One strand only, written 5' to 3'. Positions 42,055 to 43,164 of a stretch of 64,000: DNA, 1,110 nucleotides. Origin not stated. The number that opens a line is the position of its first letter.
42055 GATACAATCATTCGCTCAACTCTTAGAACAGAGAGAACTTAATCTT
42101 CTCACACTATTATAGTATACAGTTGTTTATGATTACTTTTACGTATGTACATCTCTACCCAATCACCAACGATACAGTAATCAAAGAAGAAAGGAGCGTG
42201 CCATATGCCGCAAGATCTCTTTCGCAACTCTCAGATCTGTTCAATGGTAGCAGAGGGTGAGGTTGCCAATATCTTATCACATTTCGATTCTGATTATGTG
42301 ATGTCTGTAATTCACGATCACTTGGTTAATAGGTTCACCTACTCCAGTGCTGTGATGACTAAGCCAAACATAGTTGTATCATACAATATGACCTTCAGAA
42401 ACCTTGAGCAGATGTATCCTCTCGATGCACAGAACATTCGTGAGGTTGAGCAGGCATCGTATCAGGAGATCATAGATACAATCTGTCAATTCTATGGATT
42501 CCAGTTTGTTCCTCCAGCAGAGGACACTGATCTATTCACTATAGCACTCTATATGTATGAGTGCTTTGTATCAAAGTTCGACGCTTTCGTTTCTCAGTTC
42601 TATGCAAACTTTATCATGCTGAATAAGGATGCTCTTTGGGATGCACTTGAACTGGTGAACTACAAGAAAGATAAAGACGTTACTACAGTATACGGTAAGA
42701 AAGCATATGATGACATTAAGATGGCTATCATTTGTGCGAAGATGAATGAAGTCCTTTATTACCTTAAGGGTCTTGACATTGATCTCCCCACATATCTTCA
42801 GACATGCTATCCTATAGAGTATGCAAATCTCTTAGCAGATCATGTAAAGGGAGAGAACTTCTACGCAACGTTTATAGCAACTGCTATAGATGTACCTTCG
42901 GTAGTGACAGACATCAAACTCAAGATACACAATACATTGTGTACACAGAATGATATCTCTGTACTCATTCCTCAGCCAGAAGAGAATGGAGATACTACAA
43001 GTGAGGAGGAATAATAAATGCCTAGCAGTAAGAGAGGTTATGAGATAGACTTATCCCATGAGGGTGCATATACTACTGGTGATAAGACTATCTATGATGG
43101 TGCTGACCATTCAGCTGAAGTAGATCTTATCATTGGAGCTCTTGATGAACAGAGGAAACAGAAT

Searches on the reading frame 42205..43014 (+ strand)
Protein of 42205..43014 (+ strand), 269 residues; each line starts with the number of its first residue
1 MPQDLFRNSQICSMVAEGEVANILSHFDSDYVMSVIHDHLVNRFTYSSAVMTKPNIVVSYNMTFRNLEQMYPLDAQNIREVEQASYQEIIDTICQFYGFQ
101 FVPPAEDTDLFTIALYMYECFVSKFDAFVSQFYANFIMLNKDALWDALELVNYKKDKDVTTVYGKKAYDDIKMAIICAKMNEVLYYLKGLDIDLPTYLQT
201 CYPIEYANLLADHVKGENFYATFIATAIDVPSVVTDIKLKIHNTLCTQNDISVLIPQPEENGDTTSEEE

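Call 8: search_protein_families(library=phrogs, proteins=[window:42205-43014:+], max_evalue=0.01)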
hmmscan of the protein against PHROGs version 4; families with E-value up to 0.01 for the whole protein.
window:42205-43014:+ (269 aa): 0 families

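Call 10: search_protein_families(library=pfam, proteins=[window:42205-43014:+], max_evalue=0.01)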
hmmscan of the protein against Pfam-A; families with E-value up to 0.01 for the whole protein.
window:42205-43014:+ (269 aa): 0 families

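Call 14: find_related_loci(query=window:42205-43014:+, collection=viral_contigs, flank=3000)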
Query window:42205-43014:+ (269 aa) in viral_contigs; peptide patterns used: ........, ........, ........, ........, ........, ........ (x = any residue, [..] = any of these).
3 stretches matched a pattern; 2 encode a relative of the query (tblastn E <= 1e-3); 2 distinct loci.
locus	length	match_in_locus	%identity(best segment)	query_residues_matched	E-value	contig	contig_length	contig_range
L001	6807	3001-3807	93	1-269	6e-176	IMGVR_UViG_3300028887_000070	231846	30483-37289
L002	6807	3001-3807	94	1-269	5e-176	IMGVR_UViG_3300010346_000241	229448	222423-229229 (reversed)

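Call 23: find_homologous_proteins(query=window:42205-43014:+)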
Query window:42205-43014:+ (269 aa): 7 proteins with E <= 0.001 among 223 candidates. Only proteins of 147 to 471 residues were searched: fused or split forms outside these lengths cannot appear, so this answer is no evidence that the protein stands alone or is whole; lengths 'longer' or 'shorter' looks for them.
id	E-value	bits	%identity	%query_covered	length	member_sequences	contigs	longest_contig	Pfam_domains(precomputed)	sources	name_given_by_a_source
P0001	3.1e-173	592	97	100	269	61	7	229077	-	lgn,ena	-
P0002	3.9e-139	480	78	99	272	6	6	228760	-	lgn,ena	-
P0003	1.4e-109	384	63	98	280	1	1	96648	-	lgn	-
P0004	2.8e-105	370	67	91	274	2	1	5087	-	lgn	-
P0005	2.0e-97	344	58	95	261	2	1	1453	-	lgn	-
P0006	2.0e-75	272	52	91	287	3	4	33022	-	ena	-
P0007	2.4e-71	258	49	93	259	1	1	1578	-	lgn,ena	-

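Call 25: find_encoding_contigs(protein=P0002, flank=2500, max_places=6)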
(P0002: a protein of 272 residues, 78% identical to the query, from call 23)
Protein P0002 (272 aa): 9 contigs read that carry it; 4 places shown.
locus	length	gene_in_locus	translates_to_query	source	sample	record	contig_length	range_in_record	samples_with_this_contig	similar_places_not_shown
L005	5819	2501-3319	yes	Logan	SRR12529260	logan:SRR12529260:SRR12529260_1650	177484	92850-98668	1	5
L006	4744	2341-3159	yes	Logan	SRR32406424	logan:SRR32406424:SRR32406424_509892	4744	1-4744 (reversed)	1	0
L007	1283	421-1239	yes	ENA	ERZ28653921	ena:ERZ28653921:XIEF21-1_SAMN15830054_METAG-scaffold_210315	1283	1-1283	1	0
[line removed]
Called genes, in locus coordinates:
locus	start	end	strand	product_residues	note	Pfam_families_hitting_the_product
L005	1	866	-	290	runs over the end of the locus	PF07523:Big_3 (weak)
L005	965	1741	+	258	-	-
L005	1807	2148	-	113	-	-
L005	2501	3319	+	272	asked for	-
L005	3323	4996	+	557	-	-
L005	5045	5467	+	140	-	-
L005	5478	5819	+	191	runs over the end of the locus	PF25311:WDGH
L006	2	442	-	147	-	?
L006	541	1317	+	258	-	-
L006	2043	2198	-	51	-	-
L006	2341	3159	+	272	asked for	-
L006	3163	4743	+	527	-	?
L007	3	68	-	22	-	?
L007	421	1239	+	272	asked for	-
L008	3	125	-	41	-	?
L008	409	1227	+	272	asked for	-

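Call 26: find_encoding_contigs(protein=P0003, flank=2500, max_places=3)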
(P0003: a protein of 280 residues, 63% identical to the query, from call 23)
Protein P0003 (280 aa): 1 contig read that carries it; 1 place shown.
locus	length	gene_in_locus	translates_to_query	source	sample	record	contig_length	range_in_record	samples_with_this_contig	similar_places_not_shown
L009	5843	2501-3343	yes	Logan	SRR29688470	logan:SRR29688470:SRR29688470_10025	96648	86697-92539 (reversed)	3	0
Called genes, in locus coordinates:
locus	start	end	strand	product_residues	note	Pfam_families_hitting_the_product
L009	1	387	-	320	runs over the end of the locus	-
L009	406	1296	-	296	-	-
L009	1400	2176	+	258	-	-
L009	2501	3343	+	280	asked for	-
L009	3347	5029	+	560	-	-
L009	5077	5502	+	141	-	-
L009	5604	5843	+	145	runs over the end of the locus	PF25311:WDGH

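Call 27: find_encoding_contigs(protein=P0004, flank=2500, max_places=3)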
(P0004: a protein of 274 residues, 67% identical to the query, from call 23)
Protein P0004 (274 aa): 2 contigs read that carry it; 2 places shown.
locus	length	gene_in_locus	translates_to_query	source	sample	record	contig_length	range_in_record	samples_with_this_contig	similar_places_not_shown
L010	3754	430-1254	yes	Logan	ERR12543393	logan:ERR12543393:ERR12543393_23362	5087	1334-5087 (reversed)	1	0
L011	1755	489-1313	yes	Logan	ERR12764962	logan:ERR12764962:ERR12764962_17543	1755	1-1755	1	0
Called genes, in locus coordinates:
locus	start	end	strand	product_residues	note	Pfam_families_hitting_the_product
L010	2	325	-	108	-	?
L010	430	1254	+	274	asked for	-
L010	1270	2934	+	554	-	-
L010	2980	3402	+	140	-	-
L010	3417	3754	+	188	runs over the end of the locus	PF25311:WDGH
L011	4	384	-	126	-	-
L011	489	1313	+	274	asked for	-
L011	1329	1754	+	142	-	?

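Call 28: find_encoding_contigs(protein=P0006, flank=2500, max_places=4)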
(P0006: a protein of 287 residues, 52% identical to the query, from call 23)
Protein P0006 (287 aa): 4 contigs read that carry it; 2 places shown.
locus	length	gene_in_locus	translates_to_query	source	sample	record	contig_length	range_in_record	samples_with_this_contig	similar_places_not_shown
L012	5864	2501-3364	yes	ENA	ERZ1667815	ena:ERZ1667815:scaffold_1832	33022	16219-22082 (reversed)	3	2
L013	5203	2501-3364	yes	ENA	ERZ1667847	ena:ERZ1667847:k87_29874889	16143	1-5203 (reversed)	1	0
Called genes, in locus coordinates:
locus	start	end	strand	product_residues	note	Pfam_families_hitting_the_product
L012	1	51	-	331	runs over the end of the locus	-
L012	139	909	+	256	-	-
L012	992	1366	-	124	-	-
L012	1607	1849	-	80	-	-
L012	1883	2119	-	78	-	-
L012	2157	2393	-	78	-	-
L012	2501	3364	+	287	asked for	-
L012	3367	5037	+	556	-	-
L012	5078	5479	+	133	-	-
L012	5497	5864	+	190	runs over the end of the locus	PF25311:WDGH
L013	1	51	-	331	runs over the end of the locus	-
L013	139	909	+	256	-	-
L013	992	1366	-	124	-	-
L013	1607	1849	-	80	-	-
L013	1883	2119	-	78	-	-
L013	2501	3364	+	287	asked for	-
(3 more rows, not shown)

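Call 37: find_encoding_contigs(protein=P0001, flank=1500, max_places=8)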
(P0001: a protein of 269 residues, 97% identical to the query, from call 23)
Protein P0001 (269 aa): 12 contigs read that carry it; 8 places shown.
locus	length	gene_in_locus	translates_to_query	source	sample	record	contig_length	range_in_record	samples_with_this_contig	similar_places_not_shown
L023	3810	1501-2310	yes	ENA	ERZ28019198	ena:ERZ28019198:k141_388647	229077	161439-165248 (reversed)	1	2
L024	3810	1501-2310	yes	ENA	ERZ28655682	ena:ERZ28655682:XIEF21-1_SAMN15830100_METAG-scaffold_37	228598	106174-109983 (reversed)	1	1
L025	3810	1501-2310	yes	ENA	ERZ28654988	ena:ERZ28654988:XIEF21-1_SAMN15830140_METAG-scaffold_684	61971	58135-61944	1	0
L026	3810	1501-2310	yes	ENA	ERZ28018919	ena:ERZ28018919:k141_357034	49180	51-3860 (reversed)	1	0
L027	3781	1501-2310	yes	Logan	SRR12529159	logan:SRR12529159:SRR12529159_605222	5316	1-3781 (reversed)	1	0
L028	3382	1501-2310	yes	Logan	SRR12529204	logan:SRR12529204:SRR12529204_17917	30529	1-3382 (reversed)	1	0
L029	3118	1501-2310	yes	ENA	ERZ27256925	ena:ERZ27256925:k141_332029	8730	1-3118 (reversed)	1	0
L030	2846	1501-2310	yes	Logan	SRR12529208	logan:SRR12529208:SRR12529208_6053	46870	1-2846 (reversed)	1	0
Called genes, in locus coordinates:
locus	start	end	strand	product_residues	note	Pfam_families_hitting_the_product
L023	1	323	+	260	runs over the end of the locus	-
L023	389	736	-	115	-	-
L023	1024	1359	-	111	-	-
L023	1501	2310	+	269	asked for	-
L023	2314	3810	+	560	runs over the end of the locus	-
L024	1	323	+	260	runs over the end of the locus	-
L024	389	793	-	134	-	-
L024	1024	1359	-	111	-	-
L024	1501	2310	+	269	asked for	-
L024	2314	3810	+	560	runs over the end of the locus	-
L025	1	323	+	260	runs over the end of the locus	-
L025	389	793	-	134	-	-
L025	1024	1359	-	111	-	-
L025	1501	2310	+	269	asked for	-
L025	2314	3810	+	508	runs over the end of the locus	?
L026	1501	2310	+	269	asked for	-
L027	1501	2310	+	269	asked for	-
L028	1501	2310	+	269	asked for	-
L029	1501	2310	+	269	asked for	-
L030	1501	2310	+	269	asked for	-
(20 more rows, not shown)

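Call 55: search_protein_families(library=pfam, proteins=[L001:2176-2652:-, L023:1024-1359:-], max_evalue=0.1)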
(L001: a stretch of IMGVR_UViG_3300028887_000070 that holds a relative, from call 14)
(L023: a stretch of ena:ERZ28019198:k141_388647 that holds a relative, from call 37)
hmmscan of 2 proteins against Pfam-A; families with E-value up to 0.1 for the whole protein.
L001:2176-2652:- (158 aa): 0 families

L023:1024-1359:- (111 aa): 1 family
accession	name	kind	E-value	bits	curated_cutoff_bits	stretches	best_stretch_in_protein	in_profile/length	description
PF23305.1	DUF7082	-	0.077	13.2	27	1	72-107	68-103/155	Domain of unknown function (DUF7082)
